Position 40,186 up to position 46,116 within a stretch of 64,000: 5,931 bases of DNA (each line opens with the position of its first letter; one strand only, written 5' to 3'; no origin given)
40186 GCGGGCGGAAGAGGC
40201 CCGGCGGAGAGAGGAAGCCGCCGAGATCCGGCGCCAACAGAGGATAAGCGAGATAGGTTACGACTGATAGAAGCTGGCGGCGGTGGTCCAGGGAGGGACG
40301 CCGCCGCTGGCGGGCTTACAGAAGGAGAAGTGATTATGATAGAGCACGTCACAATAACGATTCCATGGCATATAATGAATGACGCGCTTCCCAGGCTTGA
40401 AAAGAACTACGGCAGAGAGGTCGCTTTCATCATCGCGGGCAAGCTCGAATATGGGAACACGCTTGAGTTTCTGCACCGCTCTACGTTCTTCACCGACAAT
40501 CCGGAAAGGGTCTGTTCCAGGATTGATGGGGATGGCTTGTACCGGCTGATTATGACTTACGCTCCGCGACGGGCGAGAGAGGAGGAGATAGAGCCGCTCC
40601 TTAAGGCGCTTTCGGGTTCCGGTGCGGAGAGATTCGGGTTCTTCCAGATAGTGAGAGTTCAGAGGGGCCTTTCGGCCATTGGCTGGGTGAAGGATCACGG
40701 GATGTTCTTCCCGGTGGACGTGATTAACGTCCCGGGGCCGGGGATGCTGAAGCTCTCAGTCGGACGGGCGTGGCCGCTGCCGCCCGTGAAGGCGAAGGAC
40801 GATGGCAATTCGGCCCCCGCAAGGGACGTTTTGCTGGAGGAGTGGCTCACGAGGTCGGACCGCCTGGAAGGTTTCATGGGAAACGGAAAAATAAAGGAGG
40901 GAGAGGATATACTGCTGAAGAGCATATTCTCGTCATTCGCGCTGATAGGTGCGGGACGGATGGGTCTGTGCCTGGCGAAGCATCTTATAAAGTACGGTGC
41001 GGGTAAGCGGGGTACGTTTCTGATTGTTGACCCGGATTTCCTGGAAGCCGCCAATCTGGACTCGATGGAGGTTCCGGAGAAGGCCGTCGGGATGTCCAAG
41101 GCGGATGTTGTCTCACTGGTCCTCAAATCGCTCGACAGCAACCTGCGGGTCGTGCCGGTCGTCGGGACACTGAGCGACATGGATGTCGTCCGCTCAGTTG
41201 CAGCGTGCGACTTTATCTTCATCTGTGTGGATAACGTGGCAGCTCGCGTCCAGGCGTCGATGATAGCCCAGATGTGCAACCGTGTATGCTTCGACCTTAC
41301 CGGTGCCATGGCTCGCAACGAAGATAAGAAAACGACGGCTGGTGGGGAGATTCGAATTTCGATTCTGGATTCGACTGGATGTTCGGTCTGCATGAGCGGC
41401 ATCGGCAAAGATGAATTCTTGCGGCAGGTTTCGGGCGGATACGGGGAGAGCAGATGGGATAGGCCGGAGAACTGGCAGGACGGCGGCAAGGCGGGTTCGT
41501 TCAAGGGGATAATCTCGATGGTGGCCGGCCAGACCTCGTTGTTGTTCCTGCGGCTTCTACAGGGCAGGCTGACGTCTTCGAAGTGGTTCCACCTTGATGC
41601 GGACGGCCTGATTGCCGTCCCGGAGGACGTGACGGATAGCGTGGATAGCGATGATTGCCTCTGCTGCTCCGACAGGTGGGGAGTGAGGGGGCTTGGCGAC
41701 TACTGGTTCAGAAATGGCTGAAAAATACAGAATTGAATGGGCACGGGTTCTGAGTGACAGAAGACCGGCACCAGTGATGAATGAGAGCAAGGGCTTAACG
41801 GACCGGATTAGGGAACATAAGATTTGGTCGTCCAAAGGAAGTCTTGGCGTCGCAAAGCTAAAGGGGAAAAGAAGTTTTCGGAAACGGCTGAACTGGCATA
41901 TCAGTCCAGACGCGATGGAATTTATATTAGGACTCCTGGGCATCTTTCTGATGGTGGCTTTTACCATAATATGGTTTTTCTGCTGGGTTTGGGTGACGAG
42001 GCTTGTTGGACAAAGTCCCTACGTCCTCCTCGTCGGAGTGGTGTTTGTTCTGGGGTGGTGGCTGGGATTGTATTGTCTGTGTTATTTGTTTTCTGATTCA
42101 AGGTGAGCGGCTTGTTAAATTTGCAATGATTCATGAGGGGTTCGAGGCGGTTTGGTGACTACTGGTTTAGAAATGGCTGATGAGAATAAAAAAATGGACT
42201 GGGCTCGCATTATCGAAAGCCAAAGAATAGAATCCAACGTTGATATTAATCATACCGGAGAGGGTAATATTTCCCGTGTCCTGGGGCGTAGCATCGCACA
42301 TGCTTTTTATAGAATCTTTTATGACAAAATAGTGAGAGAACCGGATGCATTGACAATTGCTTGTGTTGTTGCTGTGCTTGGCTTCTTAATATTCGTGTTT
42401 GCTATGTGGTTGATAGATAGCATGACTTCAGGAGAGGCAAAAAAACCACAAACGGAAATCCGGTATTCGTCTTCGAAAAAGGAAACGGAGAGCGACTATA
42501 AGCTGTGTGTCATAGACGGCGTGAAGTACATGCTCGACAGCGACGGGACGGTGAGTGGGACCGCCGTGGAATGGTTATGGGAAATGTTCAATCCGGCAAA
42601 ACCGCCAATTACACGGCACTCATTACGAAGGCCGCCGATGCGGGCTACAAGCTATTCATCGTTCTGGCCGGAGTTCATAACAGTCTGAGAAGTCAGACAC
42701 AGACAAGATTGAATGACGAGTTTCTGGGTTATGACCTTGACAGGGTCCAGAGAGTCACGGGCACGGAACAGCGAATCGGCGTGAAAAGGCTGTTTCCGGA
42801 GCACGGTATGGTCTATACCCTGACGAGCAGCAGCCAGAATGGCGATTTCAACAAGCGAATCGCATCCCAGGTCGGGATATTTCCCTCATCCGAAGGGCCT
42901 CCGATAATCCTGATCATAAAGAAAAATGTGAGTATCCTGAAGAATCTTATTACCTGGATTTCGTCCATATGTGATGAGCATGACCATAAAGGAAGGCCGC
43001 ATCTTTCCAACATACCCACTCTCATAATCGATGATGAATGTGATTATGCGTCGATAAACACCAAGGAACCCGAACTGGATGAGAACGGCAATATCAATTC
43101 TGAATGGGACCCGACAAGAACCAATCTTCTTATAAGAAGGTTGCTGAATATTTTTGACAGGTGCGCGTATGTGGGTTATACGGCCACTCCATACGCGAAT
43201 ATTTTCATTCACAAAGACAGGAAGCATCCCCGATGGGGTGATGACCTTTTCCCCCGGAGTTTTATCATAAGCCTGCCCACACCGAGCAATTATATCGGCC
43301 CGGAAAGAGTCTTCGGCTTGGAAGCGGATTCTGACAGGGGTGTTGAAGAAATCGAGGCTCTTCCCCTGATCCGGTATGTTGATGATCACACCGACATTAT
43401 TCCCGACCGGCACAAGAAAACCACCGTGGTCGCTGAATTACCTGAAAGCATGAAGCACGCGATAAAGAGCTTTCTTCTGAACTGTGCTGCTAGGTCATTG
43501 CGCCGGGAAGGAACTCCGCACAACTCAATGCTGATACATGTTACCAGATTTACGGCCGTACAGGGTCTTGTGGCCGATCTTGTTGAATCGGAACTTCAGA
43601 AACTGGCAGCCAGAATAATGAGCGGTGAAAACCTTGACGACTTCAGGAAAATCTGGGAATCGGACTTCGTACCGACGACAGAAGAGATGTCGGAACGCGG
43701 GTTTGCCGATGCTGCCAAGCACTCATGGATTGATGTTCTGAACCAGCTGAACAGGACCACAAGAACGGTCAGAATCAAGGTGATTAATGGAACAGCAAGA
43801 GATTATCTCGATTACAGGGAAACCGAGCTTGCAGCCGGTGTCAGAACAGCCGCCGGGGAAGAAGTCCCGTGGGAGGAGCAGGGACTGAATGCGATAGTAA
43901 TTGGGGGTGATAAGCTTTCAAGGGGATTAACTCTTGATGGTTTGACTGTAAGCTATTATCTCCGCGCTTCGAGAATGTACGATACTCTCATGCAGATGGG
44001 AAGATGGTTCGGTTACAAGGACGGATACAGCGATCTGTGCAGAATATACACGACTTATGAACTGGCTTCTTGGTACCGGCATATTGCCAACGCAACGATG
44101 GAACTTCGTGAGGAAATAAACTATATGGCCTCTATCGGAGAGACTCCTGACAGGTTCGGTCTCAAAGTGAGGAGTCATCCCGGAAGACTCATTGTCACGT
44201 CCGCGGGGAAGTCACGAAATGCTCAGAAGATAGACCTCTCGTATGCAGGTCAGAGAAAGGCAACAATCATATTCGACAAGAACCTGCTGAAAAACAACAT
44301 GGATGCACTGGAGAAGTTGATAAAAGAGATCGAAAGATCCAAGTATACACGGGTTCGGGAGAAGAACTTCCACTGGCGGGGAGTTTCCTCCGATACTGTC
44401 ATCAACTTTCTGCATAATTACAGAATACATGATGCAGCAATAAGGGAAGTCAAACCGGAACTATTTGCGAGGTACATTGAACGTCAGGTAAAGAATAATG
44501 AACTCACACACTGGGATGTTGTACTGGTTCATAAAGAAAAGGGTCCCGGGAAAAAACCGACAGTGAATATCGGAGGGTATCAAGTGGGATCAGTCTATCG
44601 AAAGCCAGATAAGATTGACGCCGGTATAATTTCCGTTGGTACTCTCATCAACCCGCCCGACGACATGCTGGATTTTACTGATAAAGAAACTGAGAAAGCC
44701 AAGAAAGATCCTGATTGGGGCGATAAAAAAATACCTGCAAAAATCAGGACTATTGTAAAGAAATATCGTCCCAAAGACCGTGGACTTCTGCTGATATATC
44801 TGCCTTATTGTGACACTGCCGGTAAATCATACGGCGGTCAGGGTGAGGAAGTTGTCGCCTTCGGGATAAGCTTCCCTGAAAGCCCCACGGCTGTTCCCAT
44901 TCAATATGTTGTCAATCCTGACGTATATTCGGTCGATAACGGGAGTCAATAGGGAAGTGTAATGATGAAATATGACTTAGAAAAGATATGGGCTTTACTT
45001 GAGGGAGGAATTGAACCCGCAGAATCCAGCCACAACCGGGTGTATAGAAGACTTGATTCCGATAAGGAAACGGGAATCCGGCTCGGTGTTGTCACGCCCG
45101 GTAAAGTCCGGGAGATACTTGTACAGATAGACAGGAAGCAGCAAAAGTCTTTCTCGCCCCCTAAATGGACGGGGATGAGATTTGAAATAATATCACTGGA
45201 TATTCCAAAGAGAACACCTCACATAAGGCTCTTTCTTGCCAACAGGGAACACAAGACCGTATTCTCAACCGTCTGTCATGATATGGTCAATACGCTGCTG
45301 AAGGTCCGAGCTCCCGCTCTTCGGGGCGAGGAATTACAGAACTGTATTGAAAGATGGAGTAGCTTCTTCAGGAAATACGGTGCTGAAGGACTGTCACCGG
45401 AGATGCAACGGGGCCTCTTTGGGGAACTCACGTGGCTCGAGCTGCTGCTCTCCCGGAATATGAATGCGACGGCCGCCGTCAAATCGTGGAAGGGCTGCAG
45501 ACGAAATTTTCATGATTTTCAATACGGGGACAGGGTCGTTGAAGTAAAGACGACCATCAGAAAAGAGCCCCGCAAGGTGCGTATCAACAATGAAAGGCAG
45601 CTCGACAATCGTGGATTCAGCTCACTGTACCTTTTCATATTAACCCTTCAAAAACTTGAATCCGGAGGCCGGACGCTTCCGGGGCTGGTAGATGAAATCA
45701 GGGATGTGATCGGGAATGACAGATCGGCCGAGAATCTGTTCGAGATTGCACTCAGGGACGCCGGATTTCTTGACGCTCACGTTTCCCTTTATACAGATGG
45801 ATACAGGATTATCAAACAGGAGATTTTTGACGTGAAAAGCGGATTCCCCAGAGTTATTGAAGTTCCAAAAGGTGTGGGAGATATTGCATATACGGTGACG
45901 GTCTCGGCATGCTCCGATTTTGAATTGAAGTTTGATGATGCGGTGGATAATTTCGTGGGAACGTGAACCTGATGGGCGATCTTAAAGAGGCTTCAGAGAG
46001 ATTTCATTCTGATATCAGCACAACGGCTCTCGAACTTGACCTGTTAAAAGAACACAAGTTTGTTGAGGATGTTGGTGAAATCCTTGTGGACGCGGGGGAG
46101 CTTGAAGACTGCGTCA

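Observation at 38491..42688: Co-directional operon around a divergent E1/ThiF-like protein with no recognisable E2, JAMM or Gly-Gly partner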

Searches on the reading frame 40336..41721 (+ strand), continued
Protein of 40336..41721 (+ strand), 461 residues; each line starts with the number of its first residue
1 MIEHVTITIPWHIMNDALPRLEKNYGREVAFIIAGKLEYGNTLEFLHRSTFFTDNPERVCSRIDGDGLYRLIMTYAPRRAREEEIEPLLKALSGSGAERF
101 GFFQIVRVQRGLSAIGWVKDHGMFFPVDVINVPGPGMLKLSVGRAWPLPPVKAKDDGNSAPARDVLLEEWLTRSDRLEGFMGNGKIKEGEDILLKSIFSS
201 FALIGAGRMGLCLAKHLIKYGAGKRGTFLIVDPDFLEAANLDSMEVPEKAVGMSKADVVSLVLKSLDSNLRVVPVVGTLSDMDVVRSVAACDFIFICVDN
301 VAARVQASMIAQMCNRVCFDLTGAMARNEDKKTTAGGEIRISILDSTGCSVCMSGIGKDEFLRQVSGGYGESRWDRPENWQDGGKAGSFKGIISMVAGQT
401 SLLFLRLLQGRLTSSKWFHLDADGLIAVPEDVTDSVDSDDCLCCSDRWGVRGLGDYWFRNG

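Call 97: fold_search(model_id=the predicted structure, library=viral)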
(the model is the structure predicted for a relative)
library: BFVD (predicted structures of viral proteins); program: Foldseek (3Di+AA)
matches with E <= 10: 739; with E <= 0.001: 11
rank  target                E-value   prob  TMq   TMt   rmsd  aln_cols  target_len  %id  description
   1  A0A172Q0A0            1.1e-08  1.00  0.35  0.45  14.8       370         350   13  Thiamine biosynthesis protein ThiF [Acinetobacter phage vB_AbaM_ME3]
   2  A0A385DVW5            1.1e-08  1.00  0.35  0.41  21.8       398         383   14  Thiamine biosynthesis protein [Bacteroides phage crAss001]
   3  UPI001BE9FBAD         3.0e-08  1.00  0.37  0.49   8.4       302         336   14  (no name look-up for this kind of identifier)
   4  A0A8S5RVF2            8.7e-08  1.00  0.33  0.60   5.4       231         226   19  THIF-type NAD/FAD binding fold domain-containing protein [Siphoviridae sp. ctHip2]
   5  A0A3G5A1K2            3.4e-07  1.00  0.29  0.15   2.3       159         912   19  Ubiquitin-activating enzyme [Gaeavirus sp.]
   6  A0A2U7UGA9            6.7e-07  1.00  0.36  0.18   5.7       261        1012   18  N(6)-L-threonylcarbamoyladenine synthase [Pandoravirus macleodensis]
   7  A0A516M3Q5            2.2e-06  1.00  0.35  0.69   5.2       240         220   16  (no name in the UniProt tables at hand)
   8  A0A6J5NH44            1.8e-05  1.00  0.29  0.56   5.8       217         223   15  PRTRC_ThiF, PRTRC system ThiF family protein [uncultured Caudovirales phage]
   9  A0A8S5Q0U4            1.6e-04  1.00  0.19  0.21  16.0       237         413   10  Ubiquitin-like protein [CrAss-like virus sp. ctjK323]
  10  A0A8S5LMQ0            5.4e-04  1.00  0.28  0.31   7.0       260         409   11  Uncharacterized protein [Podoviridae sp. ctiuS14]
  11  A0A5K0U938            6.8e-04  0.89  0.19  0.14  22.7       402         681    9  Uncharacterized protein [Yasminevirus sp. GU-2018]
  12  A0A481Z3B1            1.2e-03  0.95  0.19  0.08  14.1       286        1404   11  mRNA 5'-phosphatase [Pithovirus LCPAC103]
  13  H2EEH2                1.5e-03  0.85  0.17  0.20  18.4       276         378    9  Putative RNA methyltransferase [Moumouvirus sp. 'Monve']
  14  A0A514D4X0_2          1.7e-03  0.89  0.18  0.10  19.7       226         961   12  RNA-directed RNA polymerase [H2BulkLitter1223 virus]
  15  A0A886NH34            1.8e-03  0.92  0.20  0.23  15.4       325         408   10  (no name in the UniProt tables at hand)
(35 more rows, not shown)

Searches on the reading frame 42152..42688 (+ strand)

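Call 3: search_protein_families(library=pfam, max_evalue=1, proteins=[window:42152-42688:+])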
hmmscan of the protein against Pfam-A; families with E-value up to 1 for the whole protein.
window:42152-42688:+ (178 aa): 1 family
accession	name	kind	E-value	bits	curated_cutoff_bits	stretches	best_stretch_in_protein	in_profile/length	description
PF00892.27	EamA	-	0.052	14.3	28.2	1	44-90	8-54/135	EamA-like transporter family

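Call 4: search_protein_families(library=padloc, max_evalue=1, proteins=[window:42152-42688:+])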
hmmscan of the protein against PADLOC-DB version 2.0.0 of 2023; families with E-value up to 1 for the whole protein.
window:42152-42688:+ (178 aa): 0 families

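Call 5: search_protein_families(library=ncbifam, max_evalue=1, proteins=[window:42152-42688:+])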
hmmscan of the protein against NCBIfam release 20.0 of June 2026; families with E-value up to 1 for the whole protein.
window:42152-42688:+ (178 aa): 1 family
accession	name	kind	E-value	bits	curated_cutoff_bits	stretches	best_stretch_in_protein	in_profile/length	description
NF046118.1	T4SS_BAB2_0123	subfamily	0.064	13.5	100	1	7-31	62-85/145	BAB2_0123 family type IV secretion system effector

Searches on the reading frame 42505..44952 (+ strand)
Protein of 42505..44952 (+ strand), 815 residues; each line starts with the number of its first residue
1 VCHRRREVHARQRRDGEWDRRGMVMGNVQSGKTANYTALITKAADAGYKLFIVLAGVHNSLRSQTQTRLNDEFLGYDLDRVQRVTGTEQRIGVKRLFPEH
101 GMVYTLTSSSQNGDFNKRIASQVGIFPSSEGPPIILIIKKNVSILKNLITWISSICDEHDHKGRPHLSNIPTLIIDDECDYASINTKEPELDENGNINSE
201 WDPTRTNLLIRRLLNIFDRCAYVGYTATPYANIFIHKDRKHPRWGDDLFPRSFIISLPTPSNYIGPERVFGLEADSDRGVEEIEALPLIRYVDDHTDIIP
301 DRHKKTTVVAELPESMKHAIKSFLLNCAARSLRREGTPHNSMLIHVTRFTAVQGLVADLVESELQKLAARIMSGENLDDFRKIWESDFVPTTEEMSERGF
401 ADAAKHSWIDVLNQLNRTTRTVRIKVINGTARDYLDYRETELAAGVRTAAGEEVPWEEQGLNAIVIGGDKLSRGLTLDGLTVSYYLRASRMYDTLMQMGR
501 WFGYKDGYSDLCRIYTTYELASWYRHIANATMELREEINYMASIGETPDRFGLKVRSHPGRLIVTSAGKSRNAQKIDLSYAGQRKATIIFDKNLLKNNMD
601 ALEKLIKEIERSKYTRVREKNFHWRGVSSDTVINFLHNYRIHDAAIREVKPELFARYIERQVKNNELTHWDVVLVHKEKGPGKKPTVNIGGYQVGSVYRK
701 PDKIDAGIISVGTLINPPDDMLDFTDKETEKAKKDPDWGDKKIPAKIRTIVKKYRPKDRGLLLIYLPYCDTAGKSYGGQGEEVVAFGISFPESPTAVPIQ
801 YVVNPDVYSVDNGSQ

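Call 4: search_protein_families(library=padloc, max_evalue=1, proteins=[window:42505-44952:+])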
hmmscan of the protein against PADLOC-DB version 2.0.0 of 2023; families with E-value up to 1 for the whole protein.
window:42505-44952:+ (815 aa): 2 families
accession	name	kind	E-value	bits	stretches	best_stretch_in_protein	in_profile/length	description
PDLC02205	MzaC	-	2.5e-177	589.7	2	12-725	129-840/952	-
PDLC03202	Helicase_II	-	1.7e-31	107.2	2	132-531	117-436/621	Type II helicase domain protein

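Call 5: search_protein_families(library=ncbifam, max_evalue=1, proteins=[window:42505-44952:+])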
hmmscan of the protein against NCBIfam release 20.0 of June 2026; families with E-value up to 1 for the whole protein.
window:42505-44952:+ (815 aa): 1 family
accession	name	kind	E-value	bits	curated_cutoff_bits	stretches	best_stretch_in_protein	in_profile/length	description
NF041933.1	MzaC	equivalog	7.7e-200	665.8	1500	1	13-677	125-791/806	MZA anti-phage system associated Z1 domain-containing protein MzaC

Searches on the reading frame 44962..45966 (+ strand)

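Call 4: search_protein_families(library=padloc, max_evalue=1, proteins=[window:44962-45966:+])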
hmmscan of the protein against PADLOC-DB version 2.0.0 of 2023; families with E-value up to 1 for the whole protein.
window:44962-45966:+ (334 aa): 1 family
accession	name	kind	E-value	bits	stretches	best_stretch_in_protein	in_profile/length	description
PDLC02206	MzaD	-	1.9e-24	84.8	1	98-327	102-330/342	-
